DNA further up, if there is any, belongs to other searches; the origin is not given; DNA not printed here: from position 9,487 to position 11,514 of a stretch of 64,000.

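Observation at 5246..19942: Acyl-CoA island joining an archaeal-type HMGCS/thiolase/DUF35 complex to leucine-type carboxylase/dehydrogenase/hydratase genes and IcmF, with no HMG-CoA lyase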

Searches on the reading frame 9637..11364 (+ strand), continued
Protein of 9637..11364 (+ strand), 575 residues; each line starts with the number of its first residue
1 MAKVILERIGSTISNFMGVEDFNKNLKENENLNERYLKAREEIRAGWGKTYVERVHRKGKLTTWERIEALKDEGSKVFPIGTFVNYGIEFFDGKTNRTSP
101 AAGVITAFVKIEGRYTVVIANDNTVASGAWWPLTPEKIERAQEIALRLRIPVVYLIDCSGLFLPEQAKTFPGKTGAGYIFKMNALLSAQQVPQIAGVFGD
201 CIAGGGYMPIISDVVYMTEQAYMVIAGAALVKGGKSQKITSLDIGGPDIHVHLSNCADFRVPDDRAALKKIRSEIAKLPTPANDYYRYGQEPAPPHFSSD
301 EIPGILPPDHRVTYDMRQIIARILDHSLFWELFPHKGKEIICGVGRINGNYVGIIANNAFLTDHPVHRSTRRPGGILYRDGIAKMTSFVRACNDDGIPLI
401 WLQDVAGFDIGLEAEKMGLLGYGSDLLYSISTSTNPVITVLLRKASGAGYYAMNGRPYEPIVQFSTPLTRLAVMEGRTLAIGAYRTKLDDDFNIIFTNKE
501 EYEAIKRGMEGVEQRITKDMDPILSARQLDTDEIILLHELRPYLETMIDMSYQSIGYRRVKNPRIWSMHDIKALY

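Call 14: find_related_loci(query=window:9637-11364:+, collection=genome_contigs, flank=10000)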
Query window:9637-11364:+ (575 aa) in genome_contigs; peptide patterns used: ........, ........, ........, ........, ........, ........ (x = any residue, [..] = any of these).
600 stretches matched a pattern (row limit reached: there are more); 574 encode a relative of the query (tblastn E <= 1e-3); the best 80 are kept; 80 distinct loci.
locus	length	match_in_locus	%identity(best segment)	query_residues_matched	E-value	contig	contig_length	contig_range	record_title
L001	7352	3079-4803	100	1-575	0e+0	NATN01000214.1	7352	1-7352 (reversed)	MAG: candidate division KSB1 bacterium 4484_87 ex4484_87_scaffold_18745, whole genome shotgun sequence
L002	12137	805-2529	85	1-575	0e+0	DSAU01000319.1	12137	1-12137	MAG TPA_asm: bacterium isolate SpSt-1156 Ga0129302_1002849, whole genome shotgun sequence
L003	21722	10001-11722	85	1-574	0e+0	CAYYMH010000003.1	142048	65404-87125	MAG TPA_asm: uncultured Cytophagia bacterium isolate SRP141376_co3_458 genome assembly, contig: NODE_154_length_142048_c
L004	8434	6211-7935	84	1-575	0e+0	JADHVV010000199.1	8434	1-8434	MAG: candidate division KSB1 bacterium isolate BS750m-G10 BS-750m-C16712, whole genome shotgun sequence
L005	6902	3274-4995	81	1-574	0e+0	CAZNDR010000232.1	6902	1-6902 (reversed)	MAG TPA_asm: uncultured Cytophagia bacterium isolate SRP098346_co1_315 genome assembly, contig: NODE_15452_length_6902_c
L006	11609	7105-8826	79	1-574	0e+0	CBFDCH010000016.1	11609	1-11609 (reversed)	MAG TPA_asm: uncultured bacterium isolate SRR26215672_concoct_63 genome assembly, contig: ERZ25073483.1542, whole genome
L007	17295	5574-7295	79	1-574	0e+0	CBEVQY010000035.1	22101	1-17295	MAG TPA_asm: uncultured bacterium isolate SRR24791474_binner12_Refined_38 genome assembly, contig: ERZ25515408.541, whol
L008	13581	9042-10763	78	1-574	0e+0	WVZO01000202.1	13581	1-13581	MAG: Candidatus Aminicenantes bacterium isolate CS4-C025 C_merged_R1_(paired)_contig_45153, whole genome shotgun sequenc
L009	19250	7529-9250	78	1-574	0e+0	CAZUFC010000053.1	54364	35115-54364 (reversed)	MAG TPA_asm: uncultured bacterium isolate SRP141376_co4_129 genome assembly, contig: NODE_1081_length_54364_cov_8.521092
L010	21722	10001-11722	78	1-574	0e+0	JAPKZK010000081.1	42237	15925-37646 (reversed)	MAG: Candidatus Aminicenantes bacterium isolate LacPavin_0920_SED2_MAG_46_26 LacPavin_0920_SED2_scaffold_423922, whole g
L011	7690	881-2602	78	1-574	0e+0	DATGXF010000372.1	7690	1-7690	MAG TPA_asm: Candidatus Deferrimicrobium sp. isolate SMAG_U10602 k141_62996, whole genome shotgun sequence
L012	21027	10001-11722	76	1-574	0e+0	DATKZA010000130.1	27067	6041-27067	MAG TPA_asm: Patescibacteria group bacterium isolate SMAG_U14233 k141_2172938, whole genome shotgun sequence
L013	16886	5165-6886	76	1-574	0e+0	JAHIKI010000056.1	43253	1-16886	MAG: Acidobacteria bacterium isolate KR13_N1.mb.47 KR13_N1.mb.47_k141_134115, whole genome shotgun sequence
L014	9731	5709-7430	76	1-574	0e+0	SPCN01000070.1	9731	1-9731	MAG: Chrysiogenales bacterium isolate das_tool.metabat2.18 k141_3936444, whole genome shotgun sequence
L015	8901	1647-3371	75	1-575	0e+0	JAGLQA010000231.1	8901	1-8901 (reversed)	MAG: Candidatus Aminicenantes bacterium isolate RS_8_31 ROV157_8.bin.31.fa_231, whole genome shotgun sequence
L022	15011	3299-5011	70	1-575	0e+0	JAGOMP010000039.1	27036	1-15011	MAG: Planctomycetota bacterium isolate Go_SlDig_bin_27 Go_SlDig_4860_length_27036_cov_10.905162, whole genome shotgun se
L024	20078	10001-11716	71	1-574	0e+0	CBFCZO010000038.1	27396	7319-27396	MAG TPA_asm: uncultured bacterium isolate SRR26215680_concoct_129 genome assembly, contig: ERZ25073474.1038, whole genom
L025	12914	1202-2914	68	1-574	0e+0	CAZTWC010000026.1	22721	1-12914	MAG TPA_asm: uncultured Myxococcia bacterium isolate SRP200020_co3_330 genome assembly, contig: NODE_3158_length_22721_c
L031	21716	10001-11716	70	1-574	0e+0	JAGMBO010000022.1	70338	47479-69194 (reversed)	MAG: Candidatus Eisenbacteria bacterium isolate RS_16_23 ZL425.bin.23.fa_22, whole genome shotgun sequence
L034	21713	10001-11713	68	1-571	0e+0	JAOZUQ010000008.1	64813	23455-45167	MAG: Candidatus Aminicenantes bacterium isolate GMC8.metabat2.13 GMC8_103_length_64813_cov_8.270901, whole genome shotgu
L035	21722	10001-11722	68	1-574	0e+0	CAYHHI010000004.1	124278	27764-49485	MAG TPA_asm: uncultured bacterium isolate ERP119294_co4_75 genome assembly, contig: NODE_115_length_124278_cov_8.100312,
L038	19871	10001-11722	67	1-574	0e+0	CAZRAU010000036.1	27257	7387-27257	MAG TPA_asm: uncultured bacterium isolate SRP185410_co2_431 genome assembly, contig: NODE_1928_length_27257_cov_6.440666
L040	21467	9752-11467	70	1-574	0e+0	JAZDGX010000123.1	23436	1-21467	MAG: Candidatus Eisenbacteria bacterium isolate MEGAHIT-group-0.29 k141_10982798, whole genome shotgun sequence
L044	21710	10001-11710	67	1-574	0e+0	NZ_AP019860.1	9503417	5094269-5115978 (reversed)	Candidatus Uabimicrobium amorphum strain SRT547 chromosome, complete genome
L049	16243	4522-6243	66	1-574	0e+0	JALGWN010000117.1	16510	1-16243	MAG: bacterium isolate Meg22_46_Bin_89 Meg22_46_Bin_89_scaffold_23233, whole genome shotgun sequence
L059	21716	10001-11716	71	1-574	0e+0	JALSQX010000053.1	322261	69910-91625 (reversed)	MAG: Blastocatellia bacterium isolate 356-308_maxbin2_scaf2bin.121 356-308_scaffold_4_c1, whole genome shotgun sequence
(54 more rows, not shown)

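Call 22: search_protein_families(library=pfam, proteins=[L038:2667-3605:-, L038:3627-4622:-, L038:4741-5889:-, L038:6409-8061:-, L038:12912-13769:-, L038:13766-15418:-, L038:1606-2679:-, L035:5777-8431:+, L059:12361-13236:+, L022:2255-2977:+], max_evalue=0.00001)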
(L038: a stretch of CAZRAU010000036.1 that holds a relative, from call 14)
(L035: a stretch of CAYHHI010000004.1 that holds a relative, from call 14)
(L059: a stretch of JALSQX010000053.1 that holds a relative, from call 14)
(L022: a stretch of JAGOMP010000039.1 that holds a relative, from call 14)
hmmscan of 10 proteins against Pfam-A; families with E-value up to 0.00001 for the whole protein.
L038:2667-3605:- (312 aa): 2 families
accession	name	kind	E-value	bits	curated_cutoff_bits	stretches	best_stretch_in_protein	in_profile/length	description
PF01882.25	DUF58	-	4.6e-79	265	23.4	1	59-269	1-213/216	Protein of unknown function DUF58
PF13519.12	VWA_2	-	1.8e-16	61.1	27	1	96-201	1-106/107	von Willebrand factor type A domain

L038:3627-4622:- (331 aa): 4 families
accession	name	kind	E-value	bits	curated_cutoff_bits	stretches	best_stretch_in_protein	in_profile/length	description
PF07726.17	AAA_3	-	2.5e-65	218.7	27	1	51-181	1-131/131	ATPase family associated with various cellular activities (AAA)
PF17863.7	AAA_lid_2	-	9.1e-20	70.6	22.7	1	258-324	8-74/74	AAA lid domain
PF20030.5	bpMoxR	-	4e-16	59.2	27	1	22-197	4-178/205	MoxR domain in the MoxR-vWA-beta-propeller ternary systems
PF07728.20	AAA_5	-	3e-13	50.4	22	1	51-179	1-139/139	AAA domain (dynein-related subfamily)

L038:4741-5889:- (382 aa): 1 family
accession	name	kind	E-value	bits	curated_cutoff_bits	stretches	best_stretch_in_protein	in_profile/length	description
PF00850.24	Hist_deacetyl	-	1e-56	192.9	27.9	1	100-367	1-294/298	Histone deacetylase domain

L038:6409-8061:- (550 aa): 1 family
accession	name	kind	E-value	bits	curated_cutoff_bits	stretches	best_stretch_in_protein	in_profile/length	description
PF03109.22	ABC1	-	6.6e-85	284.6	22.9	1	93-336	1-241/244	ABC1 atypical kinase-like domain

L038:12912-13769:- (285 aa): 2 families
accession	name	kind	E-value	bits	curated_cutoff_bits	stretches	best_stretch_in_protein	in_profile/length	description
PF02775.26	TPP_enzyme_C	-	2.6e-27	95.9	21.9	1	50-197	2-151/151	Thiamine pyrophosphate enzyme, C-terminal TPP binding domain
PF12367.13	PFO_beta_C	-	3.1e-16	59.6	24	1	202-261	4-61/66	Pyruvate ferredoxin oxidoreductase beta subunit C terminal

L038:13766-15418:- (550 aa): 2 families
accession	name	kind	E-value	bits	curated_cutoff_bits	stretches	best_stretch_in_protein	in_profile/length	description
PF01855.24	POR_N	-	1.1e-47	163.1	27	1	193-417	2-220/231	Pyruvate flavodoxin/ferredoxin oxidoreductase, thiamine diP-bdg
PF01558.24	POR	-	4.6e-27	95.7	27.4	1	12-164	1-173/173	Pyruvate ferredoxin/flavodoxin oxidoreductase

L038:1606-2679:- (357 aa): 0 families

L035:5777-8431:+ (884 aa): 3 families
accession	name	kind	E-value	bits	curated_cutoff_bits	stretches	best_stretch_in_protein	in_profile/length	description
PF12396.14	DUF3659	-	9.2e-14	51.5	24.8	0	715-742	31-58/61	Protein of unknown function (DUF3659)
PF13860.13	FlgD_ig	-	6.7e-07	29.6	27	1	809-873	12-77/79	FlgD Ig-like domain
PF18962.6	Por_Secre_tail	-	2.6e-06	28.1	27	0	801-881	2-74/75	Secretion system C-terminal sorting domain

L059:12361-13236:+ (291 aa): 0 families

L022:2255-2977:+ (240 aa): 1 family
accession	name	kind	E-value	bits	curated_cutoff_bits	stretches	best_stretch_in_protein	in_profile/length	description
PF01255.24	Prenyltransf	-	4.9e-81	271.9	27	1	15-235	1-219/219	Putative undecaprenyl diphosphate synthase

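Call 31: search_protein_families(library=pfam, proteins=[L003:14778-16331:+, L003:1987-3324:+, L003:7920-8492:+, L012:4882-5694:-, L012:14556-15737:-, L012:15768-16775:-, L012:17142-17939:+, L012:17951-20851:+, L010:14617-16191:+, L034:3624-5795:+], max_evalue=0.00001)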
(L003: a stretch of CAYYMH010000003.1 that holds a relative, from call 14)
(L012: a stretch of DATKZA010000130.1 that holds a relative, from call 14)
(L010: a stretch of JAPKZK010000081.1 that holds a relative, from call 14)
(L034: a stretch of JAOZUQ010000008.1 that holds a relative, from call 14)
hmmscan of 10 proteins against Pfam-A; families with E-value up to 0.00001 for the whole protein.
L003:14778-16331:+ (517 aa): 1 family
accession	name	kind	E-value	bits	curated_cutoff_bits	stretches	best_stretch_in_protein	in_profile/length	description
PF18962.6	Por_Secre_tail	-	3.6e-08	34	27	1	439-515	2-75/75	Secretion system C-terminal sorting domain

L003:1987-3324:+ (445 aa): 2 families
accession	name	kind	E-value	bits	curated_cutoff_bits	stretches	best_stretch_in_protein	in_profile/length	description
PF02737.24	3HCDH_N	-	1.7e-31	109.9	22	1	9-219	1-179/180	3-hydroxyacyl-CoA dehydrogenase, NAD binding domain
PF00725.27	3HCDH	-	2e-10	41.5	22.1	1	254-319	27-93/97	3-hydroxyacyl-CoA dehydrogenase, C-terminal domain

L003:7920-8492:+ (190 aa): 1 family
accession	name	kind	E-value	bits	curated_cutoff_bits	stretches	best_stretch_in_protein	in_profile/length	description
PF19502.5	DUF6036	-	1.2e-07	32.2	23.6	1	26-152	20-117/164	Nucleotidyltransferase of unknown function (DUF6036)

L012:4882-5694:- (270 aa): 20 families
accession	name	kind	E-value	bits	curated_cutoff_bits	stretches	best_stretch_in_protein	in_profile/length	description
PF00515.34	TPR_1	-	4.9e-34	115.2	27.8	2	155-185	3-33/34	Tetratricopeptide repeat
PF07719.23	TPR_2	-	1e-33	113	27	2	155-185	3-33/34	Tetratricopeptide repeat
PF13181.12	TPR_8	-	9.8e-29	97.5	25.7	0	223-254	3-34/34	Tetratricopeptide repeat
PF13414.12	TPR_11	-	4.4e-28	97.1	26.8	2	92-133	1-42/42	TPR repeat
PF13432.12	TPR_16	-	1.4e-25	89.7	32.7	1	123-186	1-64/65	Tetratricopeptide repeat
PF13174.12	TPR_6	-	1.1e-23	82.6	26.3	0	155-186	2-33/33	Tetratricopeptide repeat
PF14559.12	TPR_19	-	2.4e-22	79.4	25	0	131-186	3-58/68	Tetratricopeptide repeat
PF13431.12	TPR_17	-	3.6e-21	74.1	24.4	0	108-138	2-32/34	Tetratricopeptide repeat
PF13428.12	TPR_14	-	3.4e-18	64.7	23.5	0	155-194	3-42/44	Tetratricopeptide repeat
PF13424.12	TPR_12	-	3.2e-16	59.7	30.1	0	91-148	9-74/77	Tetratricopeptide repeat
PF13371.12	TPR_9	-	5.2e-14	52.4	35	0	115-149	25-59/73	Tetratricopeptide repeat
PF12895.13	ANAPC3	-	8.8e-13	48.8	27.2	0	64-145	2-82/82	Anaphase-promoting complex, cyclosome, subunit 3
PF13176.12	TPR_7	-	1.6e-11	43.8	27.9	0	123-149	3-29/36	Tetratricopeptide repeat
PF13374.12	TPR_10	-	4.9e-10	39.5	27.5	0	122-147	5-30/42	Tetratricopeptide repeat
PF14561.12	TPR_20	-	1.5e-09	38.5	25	0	168-219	3-54/90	Tetratricopeptide repeat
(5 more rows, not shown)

L012:14556-15737:- (393 aa): 3 families
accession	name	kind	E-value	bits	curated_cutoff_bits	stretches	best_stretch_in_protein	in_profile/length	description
PF01053.26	Cys_Met_Meta_PP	-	1.6e-154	514.5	27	1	10-391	2-381/381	Cys/Met metabolism PLP-dependent enzyme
PF00155.27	Aminotran_1_2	-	1.5e-10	41.2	19.7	1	62-192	41-194/361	Aminotransferase class I and II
PF06838.17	Met_gamma_lyase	-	8.5e-07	28.3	24.2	1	37-275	34-289/405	Methionine gamma-lyase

L012:15768-16775:- (335 aa): 2 families
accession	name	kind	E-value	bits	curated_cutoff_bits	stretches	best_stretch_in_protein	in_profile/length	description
PF03060.21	NMO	-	6.9e-45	154.3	28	2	80-324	98-330/331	Nitronate monooxygenase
PF00478.31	IMPDH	-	3.7e-09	36.5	25.6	1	17-200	31-173/345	IMP dehydrogenase / GMP reductase domain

L012:17142-17939:+ (265 aa): 1 family
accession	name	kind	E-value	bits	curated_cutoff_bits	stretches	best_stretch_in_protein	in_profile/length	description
PF02518.31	HATPase_c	-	8.8e-16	58.8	26.4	1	140-246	4-110/111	Histidine kinase-, DNA gyrase B-, and HSP90-like ATPase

L012:17951-20851:+ (966 aa): 3 families
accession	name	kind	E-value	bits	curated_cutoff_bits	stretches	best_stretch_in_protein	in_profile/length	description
PF02896.24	PEP-utilizers_C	-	1.1e-81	274.7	22.8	1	536-889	6-292/293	PEP-utilising enzyme, PEP-binding domain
PF01326.24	PPDK_N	-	7.9e-49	167.1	27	3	66-304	77-219/328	Pyruvate phosphate dikinase, AMP/ATP-binding domain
PF00391.29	PEP-utilizers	-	1.2e-23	82.9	23.1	1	438-519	3-72/72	PEP-utilising enzyme, mobile domain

L010:14617-16191:+ (524 aa): 2 families
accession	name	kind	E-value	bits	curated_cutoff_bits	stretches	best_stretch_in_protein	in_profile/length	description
PF14516.12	AAA_35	-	1.7e-14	53.9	27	1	29-358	25-327/331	AAA-like domain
PF09820.16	AAA-ATPase_like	-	7.1e-06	26.4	26.1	0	55-186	70-195/201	Predicted AAA-ATPase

L034:3624-5795:+ (723 aa): 2 families
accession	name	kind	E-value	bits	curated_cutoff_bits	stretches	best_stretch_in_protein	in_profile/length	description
PF00593.30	TonB_dep_Rec_b-barrel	-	1.6e-25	91.3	27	1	286-680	61-422/436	TonB dependent receptor-like, beta-barrel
PF07715.20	Plug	-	1.1e-20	74.6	23.9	1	123-226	4-107/107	TonB-dependent Receptor Plug Domain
